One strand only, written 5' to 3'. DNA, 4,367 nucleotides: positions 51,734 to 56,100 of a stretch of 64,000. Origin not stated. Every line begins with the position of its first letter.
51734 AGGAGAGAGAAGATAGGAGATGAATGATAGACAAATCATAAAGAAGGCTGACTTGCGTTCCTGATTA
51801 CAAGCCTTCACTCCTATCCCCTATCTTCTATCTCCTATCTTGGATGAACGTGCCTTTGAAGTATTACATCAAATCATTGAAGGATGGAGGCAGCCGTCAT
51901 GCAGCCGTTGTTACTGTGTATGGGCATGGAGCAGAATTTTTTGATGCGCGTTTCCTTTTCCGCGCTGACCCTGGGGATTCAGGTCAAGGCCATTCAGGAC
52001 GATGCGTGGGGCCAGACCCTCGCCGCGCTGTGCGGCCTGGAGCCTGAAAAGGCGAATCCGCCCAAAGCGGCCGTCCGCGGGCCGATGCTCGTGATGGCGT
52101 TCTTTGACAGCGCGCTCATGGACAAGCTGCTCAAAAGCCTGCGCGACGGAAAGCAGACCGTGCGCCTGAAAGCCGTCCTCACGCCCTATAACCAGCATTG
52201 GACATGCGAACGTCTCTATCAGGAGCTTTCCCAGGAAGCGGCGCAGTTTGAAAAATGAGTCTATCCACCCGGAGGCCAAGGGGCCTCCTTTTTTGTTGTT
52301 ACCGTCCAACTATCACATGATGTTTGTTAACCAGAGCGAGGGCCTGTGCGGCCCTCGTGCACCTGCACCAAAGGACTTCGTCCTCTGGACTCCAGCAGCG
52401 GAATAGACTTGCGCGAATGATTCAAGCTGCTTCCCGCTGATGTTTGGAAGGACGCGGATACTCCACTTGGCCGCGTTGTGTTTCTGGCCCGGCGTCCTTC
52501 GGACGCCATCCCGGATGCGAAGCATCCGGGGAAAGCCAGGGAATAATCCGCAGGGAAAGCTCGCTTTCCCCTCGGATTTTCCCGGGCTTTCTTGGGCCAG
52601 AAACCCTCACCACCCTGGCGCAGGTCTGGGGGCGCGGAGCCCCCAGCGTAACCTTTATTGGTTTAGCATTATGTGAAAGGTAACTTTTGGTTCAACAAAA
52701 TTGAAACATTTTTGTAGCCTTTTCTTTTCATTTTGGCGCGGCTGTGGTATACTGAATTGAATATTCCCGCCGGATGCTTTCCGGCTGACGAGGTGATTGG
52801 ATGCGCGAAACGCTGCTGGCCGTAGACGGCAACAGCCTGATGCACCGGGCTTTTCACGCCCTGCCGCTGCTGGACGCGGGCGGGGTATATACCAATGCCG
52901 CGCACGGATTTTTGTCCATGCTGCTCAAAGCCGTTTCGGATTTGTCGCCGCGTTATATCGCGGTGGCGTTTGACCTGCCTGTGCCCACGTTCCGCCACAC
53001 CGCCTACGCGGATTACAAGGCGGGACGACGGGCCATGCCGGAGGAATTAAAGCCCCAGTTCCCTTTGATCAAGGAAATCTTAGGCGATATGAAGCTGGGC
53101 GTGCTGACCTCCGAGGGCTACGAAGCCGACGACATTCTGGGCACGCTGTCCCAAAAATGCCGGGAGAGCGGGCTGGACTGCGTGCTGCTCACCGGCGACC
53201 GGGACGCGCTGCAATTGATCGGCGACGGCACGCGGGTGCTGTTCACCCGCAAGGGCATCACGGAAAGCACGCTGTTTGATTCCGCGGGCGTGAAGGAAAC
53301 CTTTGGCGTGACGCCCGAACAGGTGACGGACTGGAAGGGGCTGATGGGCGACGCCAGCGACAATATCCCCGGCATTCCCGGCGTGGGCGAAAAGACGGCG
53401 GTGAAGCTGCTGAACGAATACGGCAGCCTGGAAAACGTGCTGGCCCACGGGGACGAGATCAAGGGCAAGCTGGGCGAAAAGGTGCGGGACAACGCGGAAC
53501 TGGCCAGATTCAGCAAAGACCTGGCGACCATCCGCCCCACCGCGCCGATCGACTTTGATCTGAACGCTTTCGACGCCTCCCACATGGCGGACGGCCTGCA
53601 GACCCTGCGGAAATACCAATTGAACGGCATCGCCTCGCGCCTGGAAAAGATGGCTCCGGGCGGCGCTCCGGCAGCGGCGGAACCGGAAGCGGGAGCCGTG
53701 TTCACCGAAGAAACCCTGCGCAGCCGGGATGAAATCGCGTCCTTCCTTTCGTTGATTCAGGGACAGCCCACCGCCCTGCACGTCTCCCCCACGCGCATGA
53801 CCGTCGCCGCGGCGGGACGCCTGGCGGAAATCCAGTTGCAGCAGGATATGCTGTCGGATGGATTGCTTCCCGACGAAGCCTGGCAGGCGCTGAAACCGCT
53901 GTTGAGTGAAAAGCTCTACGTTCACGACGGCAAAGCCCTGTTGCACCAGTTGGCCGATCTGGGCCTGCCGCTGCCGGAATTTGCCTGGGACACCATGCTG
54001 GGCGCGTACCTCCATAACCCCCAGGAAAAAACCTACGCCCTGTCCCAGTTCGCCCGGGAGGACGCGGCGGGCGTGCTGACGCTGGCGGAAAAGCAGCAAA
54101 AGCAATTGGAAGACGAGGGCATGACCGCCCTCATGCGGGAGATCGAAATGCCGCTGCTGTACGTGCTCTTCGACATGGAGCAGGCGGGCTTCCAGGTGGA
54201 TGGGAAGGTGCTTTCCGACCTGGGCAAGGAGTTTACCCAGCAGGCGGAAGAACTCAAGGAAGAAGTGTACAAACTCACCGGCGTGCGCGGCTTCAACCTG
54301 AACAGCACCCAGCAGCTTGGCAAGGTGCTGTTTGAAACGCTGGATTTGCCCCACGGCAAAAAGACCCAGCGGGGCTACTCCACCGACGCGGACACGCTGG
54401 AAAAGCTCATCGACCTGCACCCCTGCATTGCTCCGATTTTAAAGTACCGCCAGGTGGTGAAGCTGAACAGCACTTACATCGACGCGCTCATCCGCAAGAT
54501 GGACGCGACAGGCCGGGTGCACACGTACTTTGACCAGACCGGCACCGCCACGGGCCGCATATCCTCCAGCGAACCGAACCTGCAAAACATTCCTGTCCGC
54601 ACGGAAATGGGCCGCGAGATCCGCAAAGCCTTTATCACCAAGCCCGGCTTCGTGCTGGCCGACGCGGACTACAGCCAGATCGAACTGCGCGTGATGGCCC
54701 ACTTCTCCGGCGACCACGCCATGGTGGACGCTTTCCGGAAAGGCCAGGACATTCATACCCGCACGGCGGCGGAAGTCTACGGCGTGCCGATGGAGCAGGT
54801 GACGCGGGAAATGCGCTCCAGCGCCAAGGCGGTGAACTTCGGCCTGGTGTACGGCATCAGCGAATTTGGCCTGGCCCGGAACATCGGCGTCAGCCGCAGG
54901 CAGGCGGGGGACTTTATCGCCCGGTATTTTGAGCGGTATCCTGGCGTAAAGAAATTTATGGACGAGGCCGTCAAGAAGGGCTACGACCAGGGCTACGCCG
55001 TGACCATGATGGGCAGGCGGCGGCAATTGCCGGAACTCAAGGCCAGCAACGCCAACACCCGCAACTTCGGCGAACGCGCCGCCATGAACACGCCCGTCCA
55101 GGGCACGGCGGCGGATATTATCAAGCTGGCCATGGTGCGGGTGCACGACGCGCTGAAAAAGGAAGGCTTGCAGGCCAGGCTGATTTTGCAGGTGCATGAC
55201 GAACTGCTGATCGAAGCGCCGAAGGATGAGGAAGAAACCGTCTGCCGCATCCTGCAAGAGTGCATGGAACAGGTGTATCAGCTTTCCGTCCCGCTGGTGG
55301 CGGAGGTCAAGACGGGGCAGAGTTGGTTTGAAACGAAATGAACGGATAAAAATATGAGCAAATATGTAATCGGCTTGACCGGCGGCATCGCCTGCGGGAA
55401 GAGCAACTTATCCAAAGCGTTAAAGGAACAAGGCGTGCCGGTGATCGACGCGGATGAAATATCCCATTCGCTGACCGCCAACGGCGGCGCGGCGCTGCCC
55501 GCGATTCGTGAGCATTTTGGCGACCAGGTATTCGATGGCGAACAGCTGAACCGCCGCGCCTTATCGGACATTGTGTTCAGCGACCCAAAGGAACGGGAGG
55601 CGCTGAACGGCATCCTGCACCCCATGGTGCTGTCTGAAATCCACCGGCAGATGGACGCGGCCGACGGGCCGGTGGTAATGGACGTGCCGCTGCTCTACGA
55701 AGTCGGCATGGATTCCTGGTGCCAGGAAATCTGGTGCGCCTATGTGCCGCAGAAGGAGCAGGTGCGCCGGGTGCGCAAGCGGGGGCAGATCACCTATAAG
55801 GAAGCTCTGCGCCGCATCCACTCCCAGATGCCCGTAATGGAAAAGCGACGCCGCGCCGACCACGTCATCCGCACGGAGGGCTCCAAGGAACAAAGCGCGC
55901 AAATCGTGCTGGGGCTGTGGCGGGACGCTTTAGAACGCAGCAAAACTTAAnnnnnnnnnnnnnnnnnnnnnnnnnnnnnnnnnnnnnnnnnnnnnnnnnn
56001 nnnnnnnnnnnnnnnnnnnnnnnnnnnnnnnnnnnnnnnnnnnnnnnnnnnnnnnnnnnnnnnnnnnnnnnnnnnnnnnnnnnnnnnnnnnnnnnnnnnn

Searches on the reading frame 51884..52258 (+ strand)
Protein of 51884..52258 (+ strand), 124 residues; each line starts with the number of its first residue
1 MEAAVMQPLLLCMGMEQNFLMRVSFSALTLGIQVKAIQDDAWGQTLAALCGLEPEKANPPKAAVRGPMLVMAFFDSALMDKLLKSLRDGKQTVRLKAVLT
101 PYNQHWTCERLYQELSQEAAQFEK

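Call 14: search_protein_families(library=pfam, proteins=[window:51884-52258:+])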
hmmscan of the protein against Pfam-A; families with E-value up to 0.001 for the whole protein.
window:51884-52258:+ (124 aa): 1 family
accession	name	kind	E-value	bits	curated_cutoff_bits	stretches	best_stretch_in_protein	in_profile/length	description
PF12646.12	DUF3783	-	1.9e-16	60.1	27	1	67-121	1-55/56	Domain of unknown function (DUF3783)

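Call 21: find_encoding_contigs(protein=window:51884-52258:+, flank=3000, max_places=10)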
Protein window:51884-52258:+ (124 aa): no gene with exactly this product is on record in the collection.

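Call 68: find_encoding_contigs(protein=window:51899-52255:+, flank=2500, max_places=10)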
Protein seq(119 aa) (119 aa): no gene with exactly this product is on record in the collection.

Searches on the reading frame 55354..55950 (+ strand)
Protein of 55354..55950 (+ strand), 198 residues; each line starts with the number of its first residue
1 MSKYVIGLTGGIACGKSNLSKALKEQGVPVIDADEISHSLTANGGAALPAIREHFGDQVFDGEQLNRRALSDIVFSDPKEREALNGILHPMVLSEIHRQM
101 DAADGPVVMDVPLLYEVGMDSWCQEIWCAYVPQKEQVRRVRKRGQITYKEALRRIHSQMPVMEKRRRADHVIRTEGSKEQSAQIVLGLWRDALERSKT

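Call 69: find_encoding_contigs(protein=window:55354-55950:+, flank=4500, max_places=10)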
Protein window:55354-55950:+ (198 aa): 2 contigs read that carry it; 2 places shown.
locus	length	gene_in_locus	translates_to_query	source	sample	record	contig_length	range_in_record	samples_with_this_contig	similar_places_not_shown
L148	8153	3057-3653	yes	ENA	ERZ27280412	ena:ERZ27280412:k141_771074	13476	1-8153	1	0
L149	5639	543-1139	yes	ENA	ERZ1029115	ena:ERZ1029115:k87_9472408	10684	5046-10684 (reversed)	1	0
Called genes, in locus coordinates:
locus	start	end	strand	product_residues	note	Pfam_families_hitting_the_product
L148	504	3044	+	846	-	PF02739:5_3_exonuc_N, PF01367:5_3_exonuc, PF00476:DNA_pol_A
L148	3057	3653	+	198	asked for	PF01121:CoaE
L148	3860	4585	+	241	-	PF01464:SLT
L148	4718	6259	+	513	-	PF00496:SBP_bac_5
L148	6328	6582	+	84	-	PF05239:PRC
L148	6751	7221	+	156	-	PF22811:Zn_ribbon_NrdR, PF03477:ATP-cone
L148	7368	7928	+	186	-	PF00156:Pribosyltran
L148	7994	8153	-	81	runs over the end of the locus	-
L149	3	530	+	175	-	?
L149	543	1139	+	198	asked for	PF01121:CoaE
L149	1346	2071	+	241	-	PF01464:SLT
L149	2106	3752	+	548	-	PF00496:SBP_bac_5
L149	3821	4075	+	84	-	PF05239:PRC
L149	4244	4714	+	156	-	PF22811:Zn_ribbon_NrdR, PF03477:ATP-cone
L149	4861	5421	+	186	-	PF00156:Pribosyltran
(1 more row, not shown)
